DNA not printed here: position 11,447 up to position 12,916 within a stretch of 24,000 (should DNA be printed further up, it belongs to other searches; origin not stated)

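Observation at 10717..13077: B12 riboswitch controls a secreted YVTN beta-propeller plus S41 peptidase pair, outside every known cobalamin regulon class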

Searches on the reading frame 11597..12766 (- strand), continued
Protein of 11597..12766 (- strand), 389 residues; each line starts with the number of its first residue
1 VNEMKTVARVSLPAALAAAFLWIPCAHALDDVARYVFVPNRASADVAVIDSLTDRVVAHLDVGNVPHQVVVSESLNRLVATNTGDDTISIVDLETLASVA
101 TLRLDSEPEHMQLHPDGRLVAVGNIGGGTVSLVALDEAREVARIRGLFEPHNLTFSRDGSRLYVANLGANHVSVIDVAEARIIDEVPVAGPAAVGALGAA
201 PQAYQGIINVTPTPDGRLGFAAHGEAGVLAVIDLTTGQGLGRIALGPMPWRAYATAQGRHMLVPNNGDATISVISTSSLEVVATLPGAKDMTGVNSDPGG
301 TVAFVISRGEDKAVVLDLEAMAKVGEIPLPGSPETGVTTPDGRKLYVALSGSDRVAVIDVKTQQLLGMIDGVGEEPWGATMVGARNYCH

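Call 7: find_homologous_proteins(query=window:11597-12766:-, max_evalue=1e-10)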
Query window:11597-12766:- (389 aa): 952 proteins with E <= 1e-10 among 8000 candidates; the best 120 are listed.
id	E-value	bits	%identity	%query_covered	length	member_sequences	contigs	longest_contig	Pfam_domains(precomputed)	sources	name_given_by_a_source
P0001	2.5e-246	835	100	99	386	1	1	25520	PF22494.4,PF25168.2,PF10282.16,PF25174.2,PF24814.2,PF21783.3,PF02239.23,PF23414.2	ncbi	ncbi:MAG: YncE family protein [Alphaproteobacteria bacterium]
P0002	2.8e-185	634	79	97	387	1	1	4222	PF22494.4,PF10282.16,PF25174.2,PF24814.2,PF21783.3,PF02239.23,PF23414.2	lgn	-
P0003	3.9e-166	571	74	93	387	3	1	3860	PF22494.4,PF10282.16,PF25174.2,PF24814.2,PF21783.3,PF02239.23,PF23414.2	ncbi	-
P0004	1.1e-162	560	71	95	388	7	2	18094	PF22494.4,PF10282.16,PF25174.2,PF24814.2,PF23381.2,PF12894.14,PF21783.3,PF02239.23,PF16819.12,PF23414.2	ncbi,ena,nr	ncbi:MAG: hypothetical protein IIA01_01415 [Proteobacteria bacterium]|nr:hypothetical protein [Pseud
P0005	1.4e-161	556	69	95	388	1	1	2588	PF22494.4,PF10282.16,PF25174.2,PF24814.2,PF23381.2,PF21783.3,PF02239.23,PF23414.2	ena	-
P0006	9.8e-161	553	69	95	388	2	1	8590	PF22494.4,PF10282.16,PF25174.2,PF24814.2,PF23381.2,PF12894.14,PF21783.3,PF02239.23,PF16819.12,PF24796.2,PF23414.2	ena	-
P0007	2.9e-160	552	67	100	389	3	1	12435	PF22494.4,PF25168.2,PF10282.16,PF25174.2,PF24814.2,PF21783.3,PF02239.23,PF16819.12,PF23749.2,PF23414.2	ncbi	-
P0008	3.6e-160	551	71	93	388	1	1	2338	PF22494.4,PF25168.2,PF10282.16,PF25174.2,PF24814.2,PF21783.3,PF02239.23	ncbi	-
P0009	5.0e-160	551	73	92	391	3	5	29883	PF22494.4,PF10282.16,PF25174.2,PF24814.2,PF23381.2,PF25173.2,PF12894.14,PF21783.3,PF02239.23,PF23749.2,PF23414.2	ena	-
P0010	3.4e-159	548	68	100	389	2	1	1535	PF22494.4,PF25168.2,PF10282.16,PF25174.2,PF24814.2,PF21783.3,PF02239.23,PF23749.2,PF23414.2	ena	-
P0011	3.4e-159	548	70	93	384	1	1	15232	PF22494.4,PF10282.16,PF25174.2,PF24814.2,PF21783.3,PF02239.23,PF16819.12,PF24796.2,PF23414.2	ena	-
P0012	3.8e-159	548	70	93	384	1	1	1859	PF22494.4,PF10282.16,PF25174.2,PF24814.2,PF21783.3,PF02239.23,PF16819.12,PF24796.2,PF23414.2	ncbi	-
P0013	2.5e-158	545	71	92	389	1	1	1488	PF22494.4,PF25168.2,PF10282.16,PF25174.2,PF24814.2,PF23381.2,PF12894.14,PF21783.3,PF02239.23,PF23414.2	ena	-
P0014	3.5e-158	545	70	95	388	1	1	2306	PF22494.4,PF10282.16,PF25174.2,PF24814.2,PF21783.3,PF02239.23,PF23414.2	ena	-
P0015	4.0e-158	545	72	93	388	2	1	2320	PF22494.4,PF10282.16,PF25174.2,PF24814.2,PF23381.2,PF12894.14,PF21783.3,PF02239.23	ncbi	ncbi:MAG: hypothetical protein ACREH3_01420 [Geminicoccales bacterium]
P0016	7.6e-158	544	68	95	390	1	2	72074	PF22494.4,PF10282.16,PF25174.2,PF24814.2,PF12894.14,PF21783.3,PF02239.23,PF24796.2,PF23414.2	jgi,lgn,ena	-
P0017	1.0e-157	543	66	98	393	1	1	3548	PF22494.4,PF10282.16,PF25174.2,PF24814.2,PF23381.2,PF12894.14,PF21783.3,PF02239.23,PF24796.2,PF23749.2,PF23414.2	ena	-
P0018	2.5e-157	542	70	94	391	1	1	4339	PF22494.4,PF10282.16,PF25174.2,PF24814.2,PF23381.2,PF12894.14,PF21783.3,PF02239.23,PF24796.2,PF23414.2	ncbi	-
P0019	3.1e-157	542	68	94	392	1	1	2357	PF22494.4,PF10282.16,PF25174.2,PF24814.2,PF23381.2,PF12894.14,PF21783.3,PF02239.23,PF23749.2,PF23414.2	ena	-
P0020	3.9e-157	541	67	100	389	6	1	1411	PF22494.4,PF10282.16,PF25174.2,PF24814.2,PF21783.3,PF02239.23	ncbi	-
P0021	6.8e-157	541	67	97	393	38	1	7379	PF22494.4,PF25168.2,PF10282.16,PF25174.2,PF24814.2,PF12894.14,PF21783.3,PF02239.23,PF24796.2,PF23414.2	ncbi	-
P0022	1.5e-156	539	70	95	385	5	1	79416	PF22494.4,PF10282.16,PF25174.2,PF24814.2,PF21783.3,PF02239.23,PF23749.2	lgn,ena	-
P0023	1.5e-156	539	67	98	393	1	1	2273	PF25174.2,PF24814.2,PF23381.2,PF12894.14,PF21783.3,PF02239.23,PF24796.2,PF22494.4,PF10282.16,PF16819.12,PF23749.2,PF23414.2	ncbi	-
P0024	1.7e-156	539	68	92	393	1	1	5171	PF22494.4,PF10282.16,PF25174.2,PF24814.2,PF23381.2,PF12894.14,PF21783.3,PF02239.23,PF16819.12,PF23749.2,PF23414.2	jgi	jgi:YVTN family beta-propeller protein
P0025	2.0e-156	539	67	98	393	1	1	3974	PF25174.2,PF24814.2,PF23381.2,PF12894.14,PF21783.3,PF02239.23,PF24796.2,PF22494.4,PF10282.16,PF16819.12,PF23749.2,PF23414.2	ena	-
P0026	2.1e-156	539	68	96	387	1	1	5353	PF22494.4,PF10282.16,PF25174.2,PF24814.2,PF12894.14,PF21783.3,PF02239.23,PF23414.2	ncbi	-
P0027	4.4e-156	538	71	91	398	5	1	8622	PF22494.4,PF10282.16,PF25174.2,PF24814.2,PF23381.2,PF21783.3,PF02239.23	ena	-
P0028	5.3e-156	538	66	98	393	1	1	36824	PF22494.4,PF10282.16,PF25174.2,PF24814.2,PF23381.2,PF12894.14,PF21783.3,PF02239.23,PF24796.2,PF23749.2,PF23414.2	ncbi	-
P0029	5.4e-156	538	67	99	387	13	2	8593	PF22494.4,PF25168.2,PF10282.16,PF25174.2,PF24814.2,PF21783.3,PF02239.23,PF16819.12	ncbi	-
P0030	5.9e-156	537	69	93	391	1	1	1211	PF22494.4,PF25168.2,PF10282.16,PF25174.2,PF24814.2,PF12894.14,PF21783.3,PF02239.23,PF23414.2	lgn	-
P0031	6.1e-156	537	66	98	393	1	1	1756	PF22494.4,PF10282.16,PF25174.2,PF24814.2,PF23381.2,PF12894.14,PF21783.3,PF02239.23,PF24796.2,PF23749.2,PF23414.2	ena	-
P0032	8.2e-156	537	70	94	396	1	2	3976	PF22494.4,PF10282.16,PF25174.2,PF24814.2,PF21783.3,PF02239.23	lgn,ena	-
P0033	1.3e-155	536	66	98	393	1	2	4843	PF25174.2,PF24814.2,PF23381.2,PF12894.14,PF21783.3,PF02239.23,PF24796.2,PF22494.4,PF10282.16,PF16819.12,PF23749.2,PF23414.2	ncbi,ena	-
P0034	1.5e-155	536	64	100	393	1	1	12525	PF22494.4,PF25168.2,PF10282.16,PF25174.2,PF24814.2,PF12894.14,PF21783.3,PF02239.23,PF23414.2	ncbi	-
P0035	1.6e-155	536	71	91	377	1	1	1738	PF22494.4,PF10282.16,PF25174.2,PF24814.2,PF23381.2,PF21783.3,PF02239.23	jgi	jgi:YVTN family beta-propeller protein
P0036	1.9e-155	536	65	99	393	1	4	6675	PF22494.4,PF10282.16,PF25174.2,PF24814.2,PF23381.2,PF12894.14,PF21783.3,PF02239.23,PF16819.12,PF23749.2,PF23414.2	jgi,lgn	jgi:YVTN family beta-propeller protein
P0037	2.3e-155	535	67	98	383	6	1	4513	PF25174.2,PF24814.2,PF23381.2,PF12894.14,PF21783.3,PF02239.23,PF24796.2,PF22494.4,PF10282.16,PF16819.12,PF23749.2,PF04053.21,PF23414.2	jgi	jgi:YVTN family beta-propeller protein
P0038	2.4e-155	535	68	95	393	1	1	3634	PF22494.4,PF10282.16,PF25174.2,PF24814.2,PF12894.14,PF21783.3,PF02239.23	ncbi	-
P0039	3.0e-155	535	68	96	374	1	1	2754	PF22494.4,PF10282.16,PF25174.2,PF24814.2,PF23381.2,PF12894.14,PF21783.3,PF02239.23,PF24796.2,PF23749.2,PF23414.2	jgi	jgi:YVTN family beta-propeller protein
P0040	4.5e-155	535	72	93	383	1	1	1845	PF22494.4,PF25168.2,PF10282.16,PF25174.2,PF24814.2,PF23381.2,PF21783.3,PF02239.23,PF23414.2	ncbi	-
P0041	7.0e-155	534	67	97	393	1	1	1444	PF22494.4,PF10282.16,PF25174.2,PF12894.14,PF21783.3,PF02239.23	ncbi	-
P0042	8.7e-155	534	67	94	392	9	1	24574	PF22494.4,PF25168.2,PF10282.16,PF25174.2,PF24814.2,PF23381.2,PF12894.14,PF21783.3,PF02239.23,PF23749.2,PF23414.2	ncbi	-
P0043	1.0e-154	533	66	98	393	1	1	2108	PF22494.4,PF10282.16,PF25174.2,PF24814.2,PF23381.2,PF12894.14,PF21783.3,PF02239.23,PF23749.2,PF23414.2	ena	-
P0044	1.1e-154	533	67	96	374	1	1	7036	PF22494.4,PF10282.16,PF25174.2,PF24814.2,PF23381.2,PF12894.14,PF21783.3,PF02239.23,PF24796.2,PF23749.2,PF23414.2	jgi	jgi:YVTN family beta-propeller protein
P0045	1.3e-154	533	66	98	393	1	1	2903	PF22494.4,PF10282.16,PF25174.2,PF24814.2,PF23381.2,PF12894.14,PF21783.3,PF02239.23,PF24796.2,PF23749.2,PF23414.2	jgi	-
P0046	1.6e-154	533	66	98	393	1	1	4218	PF25174.2,PF24814.2,PF23381.2,PF12894.14,PF21783.3,PF02239.23,PF24796.2,PF22494.4,PF10282.16,PF16819.12,PF23749.2,PF23414.2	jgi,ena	-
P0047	1.9e-154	533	67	96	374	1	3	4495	PF22494.4,PF10282.16,PF25174.2,PF24814.2,PF23381.2,PF12894.14,PF21783.3,PF02239.23,PF24796.2,PF23749.2,PF23414.2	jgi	jgi:YVTN family beta-propeller protein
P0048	2.4e-154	532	65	98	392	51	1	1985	PF22494.4,PF10282.16,PF25174.2,PF24814.2,PF23381.2,PF12894.14,PF21783.3,PF02239.23,PF16819.12,PF23749.2,PF23414.2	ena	-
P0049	3.4e-154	532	68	92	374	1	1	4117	PF25174.2,PF24814.2,PF23381.2,PF12894.14,PF21783.3,PF02239.23,PF24796.2,PF22494.4,PF10282.16,PF16819.12,PF23749.2,PF23414.2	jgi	jgi:YVTN family beta-propeller protein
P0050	3.7e-154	532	67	96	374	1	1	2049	PF22494.4,PF10282.16,PF25174.2,PF24814.2,PF23381.2,PF12894.14,PF21783.3,PF02239.23,PF24796.2,PF23749.2,PF23414.2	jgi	jgi:YVTN family beta-propeller protein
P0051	8.2e-154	530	67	93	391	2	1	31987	PF22494.4,PF10282.16,PF25174.2,PF24814.2,PF21783.3,PF02239.23,PF16819.12,PF23414.2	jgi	-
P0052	8.5e-154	530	67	94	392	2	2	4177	PF25168.2,PF25174.2,PF24814.2,PF23381.2,PF12894.14,PF21783.3,PF02239.23,PF24796.2,PF22494.4,PF10282.16,PF16819.12,PF23749.2,PF23414.2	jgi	-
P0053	1.1e-153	530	66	98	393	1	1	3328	PF22494.4,PF10282.16,PF25174.2,PF24814.2,PF23381.2,PF12894.14,PF21783.3,PF02239.23,PF24796.2,PF23749.2,PF23414.2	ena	-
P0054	1.1e-153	530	65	98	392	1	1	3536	PF22494.4,PF10282.16,PF25174.2,PF24814.2,PF23381.2,PF12894.14,PF21783.3,PF02239.23,PF23749.2,PF23414.2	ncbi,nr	ncbi:MAG: hypothetical protein R3285_03865 [Kiloniellales bacterium]|nr:hypothetical protein [Kiloni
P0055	1.2e-153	530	65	98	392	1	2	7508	PF22494.4,PF10282.16,PF25174.2,PF24814.2,PF23381.2,PF12894.14,PF21783.3,PF02239.23,PF23749.2,PF23414.2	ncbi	-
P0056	1.6e-153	529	68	97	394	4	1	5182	PF22494.4,PF10282.16,PF25174.2,PF24814.2,PF23381.2,PF21783.3,PF02239.23,PF23414.2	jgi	jgi:YVTN family beta-propeller protein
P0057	2.3e-153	529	69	93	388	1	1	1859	PF22494.4,PF10282.16,PF25174.2,PF23381.2,PF21783.3,PF02239.23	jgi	jgi:YVTN family beta-propeller protein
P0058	2.4e-153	529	65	98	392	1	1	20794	PF22494.4,PF10282.16,PF25174.2,PF24814.2,PF23381.2,PF12894.14,PF21783.3,PF02239.23,PF23749.2,PF23414.2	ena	-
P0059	2.5e-153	529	67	97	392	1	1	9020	PF10282.16,PF25174.2,PF24814.2,PF21783.3,PF02239.23,PF23414.2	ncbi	ncbi:MAG: YncE family protein [Kiloniellaceae bacterium]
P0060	2.9e-153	529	66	96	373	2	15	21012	PF22494.4,PF10282.16,PF25174.2,PF24814.2,PF23381.2,PF12894.14,PF21783.3,PF02239.23,PF24796.2,PF23749.2,PF23414.2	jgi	jgi:YVTN family beta-propeller protein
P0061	3.3e-153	528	68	92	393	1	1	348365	PF22494.4,PF10282.16,PF25174.2,PF24814.2,PF12894.14,PF21783.3,PF02239.23,PF23749.2,PF23414.2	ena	-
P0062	3.3e-153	528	67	94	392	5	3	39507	PF25168.2,PF25174.2,PF24814.2,PF23381.2,PF12894.14,PF21783.3,PF02239.23,PF24796.2,PF22494.4,PF10282.16,PF16819.12,PF23749.2,PF23414.2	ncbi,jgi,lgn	jgi:YVTN family beta-propeller protein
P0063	3.8e-153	528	66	100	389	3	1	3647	PF22494.4,PF10282.16,PF25174.2,PF24814.2,PF21783.3,PF02239.23,PF23414.2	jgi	jgi:YVTN family beta-propeller protein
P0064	4.1e-153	528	71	93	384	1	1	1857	PF22494.4,PF10282.16,PF25174.2,PF24814.2,PF12894.14,PF21783.3,PF02239.23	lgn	-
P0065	4.8e-153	528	68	92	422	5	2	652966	PF22494.4,PF10282.16,PF25174.2,PF24814.2,PF23381.2,PF12894.14,PF21783.3,PF02239.23,PF16819.12,PF23414.2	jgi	jgi:YVTN family beta-propeller protein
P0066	5.3e-153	528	65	99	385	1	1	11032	PF22494.4,PF10282.16,PF25174.2,PF24814.2,PF23381.2,PF21783.3,PF02239.23,PF16819.12,PF23749.2,PF23414.2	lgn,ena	-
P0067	7.4e-153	527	65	98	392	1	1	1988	PF22494.4,PF10282.16,PF25174.2,PF24814.2,PF23381.2,PF12894.14,PF21783.3,PF02239.23,PF23414.2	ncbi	-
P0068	9.1e-153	527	68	93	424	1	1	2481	PF22494.4,PF10282.16,PF25174.2,PF24814.2,PF21783.3,PF02239.23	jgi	jgi:YVTN family beta-propeller protein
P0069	1.1e-152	527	70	91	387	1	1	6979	PF22494.4,PF10282.16,PF25174.2,PF24814.2,PF21783.3,PF02239.23,PF23414.2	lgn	-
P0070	1.1e-152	527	67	97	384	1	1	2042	PF22494.4,PF10282.16,PF25174.2,PF23381.2,PF12894.14,PF21783.3,PF02239.23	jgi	jgi:YVTN family beta-propeller protein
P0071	1.2e-152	527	66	97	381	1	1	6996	PF25168.2,PF25174.2,PF24814.2,PF23381.2,PF12894.14,PF21783.3,PF02239.23,PF24796.2,PF22494.4,PF10282.16,PF23749.2,PF23414.2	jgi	jgi:YVTN family beta-propeller protein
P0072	1.2e-152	527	66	94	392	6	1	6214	PF22494.4,PF10282.16,PF25174.2,PF24814.2,PF23381.2,PF12894.14,PF21783.3,PF02239.23,PF24796.2,PF23749.2,PF23414.2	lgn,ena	-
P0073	1.5e-152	526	69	93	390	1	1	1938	PF22494.4,PF10282.16,PF25174.2,PF21783.3,PF02239.23,PF16819.12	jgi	jgi:YVTN family beta-propeller protein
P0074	1.7e-152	526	70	93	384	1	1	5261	PF22494.4,PF25168.2,PF10282.16,PF25174.2,PF24814.2,PF21783.3,PF02239.23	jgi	jgi:YVTN family beta-propeller protein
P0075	2.1e-152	526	67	91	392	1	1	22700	PF22494.4,PF10282.16,PF25174.2,PF24814.2,PF23381.2,PF12894.14,PF21783.3,PF02239.23,PF23749.2,PF23414.2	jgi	-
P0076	2.1e-152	526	65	98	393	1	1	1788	PF22494.4,PF10282.16,PF25174.2,PF24814.2,PF23381.2,PF12894.14,PF21783.3,PF02239.23,PF23749.2,PF23414.2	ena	-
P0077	2.3e-152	526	67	93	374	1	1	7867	PF22494.4,PF10282.16,PF25174.2,PF24814.2,PF23381.2,PF12894.14,PF21783.3,PF02239.23,PF23749.2,PF23414.2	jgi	jgi:YVTN family beta-propeller protein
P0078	4.0e-152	525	68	93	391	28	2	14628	PF22494.4,PF10282.16,PF25174.2,PF21783.3,PF02239.23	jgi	jgi:YVTN family beta-propeller protein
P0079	4.8e-152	525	69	91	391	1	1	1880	PF22494.4,PF10282.16,PF25174.2,PF23381.2,PF21783.3,PF02239.23,PF23414.2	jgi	-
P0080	5.0e-152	525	67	97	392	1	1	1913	PF10282.16,PF25174.2,PF24814.2,PF21783.3,PF02239.23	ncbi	-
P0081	5.1e-152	524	70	92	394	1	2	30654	PF22494.4,PF10282.16,PF25174.2,PF21783.3,PF02239.23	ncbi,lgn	ncbi:MAG: YncE family protein [Kiloniellaceae bacterium]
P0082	5.3e-152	524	66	98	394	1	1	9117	PF22494.4,PF10282.16,PF25174.2,PF24814.2,PF21783.3,PF02239.23,PF23749.2,PF23414.2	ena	-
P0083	5.6e-152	524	67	95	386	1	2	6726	PF22494.4,PF10282.16,PF25174.2,PF24814.2,PF23381.2,PF21783.3,PF02239.23,PF16819.12,PF24796.2,PF23749.2,PF23414.2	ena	-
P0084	5.9e-152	524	68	95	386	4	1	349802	PF22494.4,PF10282.16,PF25174.2,PF24814.2,PF23381.2,PF21783.3,PF02239.23,PF16819.12,PF23749.2,PF23414.2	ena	-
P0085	6.6e-152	524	67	94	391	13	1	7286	PF22494.4,PF10282.16,PF25174.2,PF24814.2,PF23381.2,PF21783.3,PF02239.23,PF24796.2,PF23414.2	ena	-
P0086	9.2e-152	524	67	97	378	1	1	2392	PF22494.4,PF10282.16,PF25174.2,PF24814.2,PF21783.3,PF02239.23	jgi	jgi:YVTN family beta-propeller protein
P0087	1.5e-151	523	67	98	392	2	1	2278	PF22494.4,PF25168.2,PF10282.16,PF25174.2,PF24814.2,PF21783.3,PF02239.23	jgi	-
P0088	1.6e-151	523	64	100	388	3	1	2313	PF22494.4,PF10282.16,PF25174.2,PF24814.2,PF23381.2,PF21783.3,PF02239.23,PF16819.12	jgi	jgi:YVTN family beta-propeller protein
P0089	1.7e-151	523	67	99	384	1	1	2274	PF22494.4,PF10282.16,PF25174.2,PF24814.2,PF21783.3,PF02239.23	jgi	jgi:YVTN family beta-propeller protein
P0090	1.7e-151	523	65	99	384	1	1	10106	PF22494.4,PF10282.16,PF25174.2,PF24814.2,PF21783.3,PF02239.23,PF16819.12,PF24796.2,PF23749.2,PF23414.2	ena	-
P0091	2.3e-151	522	67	94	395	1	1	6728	PF22494.4,PF25168.2,PF10282.16,PF25174.2,PF24814.2,PF21783.3,PF02239.23,PF24796.2,PF23414.2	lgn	-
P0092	2.7e-151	522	69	91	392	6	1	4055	PF22494.4,PF25168.2,PF10282.16,PF25174.2,PF24814.2,PF23381.2,PF12894.14,PF21783.3,PF24817.2,PF02239.23,PF23414.2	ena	-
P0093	3.0e-151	522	65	99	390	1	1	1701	PF22494.4,PF10282.16,PF25174.2,PF24814.2,PF23381.2,PF12894.14,PF21783.3,PF02239.23,PF24796.2,PF23414.2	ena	-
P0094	3.1e-151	522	70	91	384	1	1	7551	PF22494.4,PF10282.16,PF25174.2,PF24814.2,PF21783.3,PF02239.23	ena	-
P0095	4.0e-151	522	68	94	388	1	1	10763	PF22494.4,PF10282.16,PF25174.2,PF24814.2,PF23381.2,PF21783.3,PF02239.23,PF23414.2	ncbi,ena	-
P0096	4.9e-151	521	64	100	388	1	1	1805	PF22494.4,PF10282.16,PF25174.2,PF24814.2,PF21783.3,PF02239.23,PF16819.12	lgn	-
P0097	6.2e-151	521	66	99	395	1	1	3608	PF22494.4,PF10282.16,PF25174.2,PF24814.2,PF12894.14,PF21783.3,PF02239.23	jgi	jgi:YVTN family beta-propeller protein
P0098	8.3e-151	521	67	93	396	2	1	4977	PF22494.4,PF10282.16,PF25174.2,PF24814.2,PF21783.3,PF02239.23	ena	-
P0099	9.0e-151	520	67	95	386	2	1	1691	PF10282.16,PF25174.2,PF24814.2,PF21783.3,PF02239.23,PF16819.12,PF23414.2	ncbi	-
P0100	1.0e-150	520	68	93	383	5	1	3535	PF22494.4,PF10282.16,PF25174.2,PF24814.2,PF23381.2,PF12894.14,PF21783.3,PF02239.23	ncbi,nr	ncbi:MAG TPA: hypothetical protein VK001_03885 [Geminicoccaceae bacterium]|nr:hypothetical protein [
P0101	1.1e-150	520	67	95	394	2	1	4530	PF22494.4,PF25168.2,PF10282.16,PF25174.2,PF24814.2,PF23381.2,PF21783.3,PF02239.23,PF23414.2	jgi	jgi:YVTN family beta-propeller protein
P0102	1.2e-150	520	67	99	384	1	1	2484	PF22494.4,PF25168.2,PF10282.16,PF25174.2,PF24814.2,PF23381.2,PF12894.14,PF21783.3,PF02239.23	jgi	jgi:YVTN family beta-propeller protein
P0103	1.2e-150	520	67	91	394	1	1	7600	PF22494.4,PF10282.16,PF25174.2,PF24814.2,PF23381.2,PF12894.14,PF21783.3,PF02239.23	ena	-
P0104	1.3e-150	520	69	91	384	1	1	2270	PF22494.4,PF10282.16,PF25174.2,PF24814.2,PF21783.3,PF02239.23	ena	-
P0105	1.4e-150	520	67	93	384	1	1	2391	PF22494.4,PF10282.16,PF25174.2,PF24814.2,PF12894.14,PF21783.3,PF02239.23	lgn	-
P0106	1.6e-150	520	68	92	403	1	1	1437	PF22494.4,PF10282.16,PF25174.2,PF24814.2,PF21783.3,PF02239.23,PF23749.2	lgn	-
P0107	1.6e-150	520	64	100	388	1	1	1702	PF22494.4,PF10282.16,PF25174.2,PF21783.3,PF02239.23,PF16819.12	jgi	-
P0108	1.9e-150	519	66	94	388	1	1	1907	PF22494.4,PF10282.16,PF25174.2,PF21783.3,PF02239.23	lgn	-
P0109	2.0e-150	519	69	93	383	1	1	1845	PF22494.4,PF10282.16,PF25174.2,PF24814.2,PF21783.3,PF02239.23,PF23414.2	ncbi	-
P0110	2.0e-150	519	66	99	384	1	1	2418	PF22494.4,PF10282.16,PF25174.2,PF24814.2,PF23381.2,PF12894.14,PF21783.3,PF02239.23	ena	-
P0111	2.1e-150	519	69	93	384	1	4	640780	PF22494.4,PF10282.16,PF25174.2,PF21783.3,PF02239.23,PF16819.12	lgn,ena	-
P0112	2.9e-150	519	67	93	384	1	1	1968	PF22494.4,PF25168.2,PF10282.16,PF25174.2,PF24814.2,PF12894.14,PF21783.3,PF02239.23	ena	-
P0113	3.0e-150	519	68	94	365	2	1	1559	PF22494.4,PF25168.2,PF10282.16,PF25174.2,PF21783.3,PF02239.23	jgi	jgi:YVTN family beta-propeller protein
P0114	3.6e-150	518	66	95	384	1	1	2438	PF22494.4,PF10282.16,PF25174.2,PF24814.2,PF21783.3,PF02239.23,PF23414.2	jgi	jgi:YVTN family beta-propeller protein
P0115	4.1e-150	518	66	96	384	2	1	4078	PF22494.4,PF25168.2,PF10282.16,PF25174.2,PF24814.2,PF23381.2,PF12894.14,PF21783.3,PF02239.23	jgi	jgi:YVTN family beta-propeller protein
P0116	4.3e-150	518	66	99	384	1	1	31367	PF22494.4,PF25168.2,PF10282.16,PF25174.2,PF24814.2,PF23381.2,PF12894.14,PF21783.3,PF02239.23,PF23749.2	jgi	jgi:YVTN family beta-propeller protein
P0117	4.6e-150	518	68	93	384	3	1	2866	PF22494.4,PF10282.16,PF25174.2,PF24814.2,PF21783.3,PF02239.23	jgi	jgi:YVTN family beta-propeller protein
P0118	4.7e-150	518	65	95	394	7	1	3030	PF22494.4,PF10282.16,PF25174.2,PF24814.2,PF12894.14,PF21783.3,PF02239.23,PF23414.2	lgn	-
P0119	5.1e-150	518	67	93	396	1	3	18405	PF22494.4,PF10282.16,PF25174.2,PF24814.2,PF21783.3,PF02239.23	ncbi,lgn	-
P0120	5.4e-150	518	68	94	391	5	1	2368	PF22494.4,PF10282.16,PF25174.2,PF21783.3,PF02239.23,PF16819.12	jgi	jgi:YVTN family beta-propeller protein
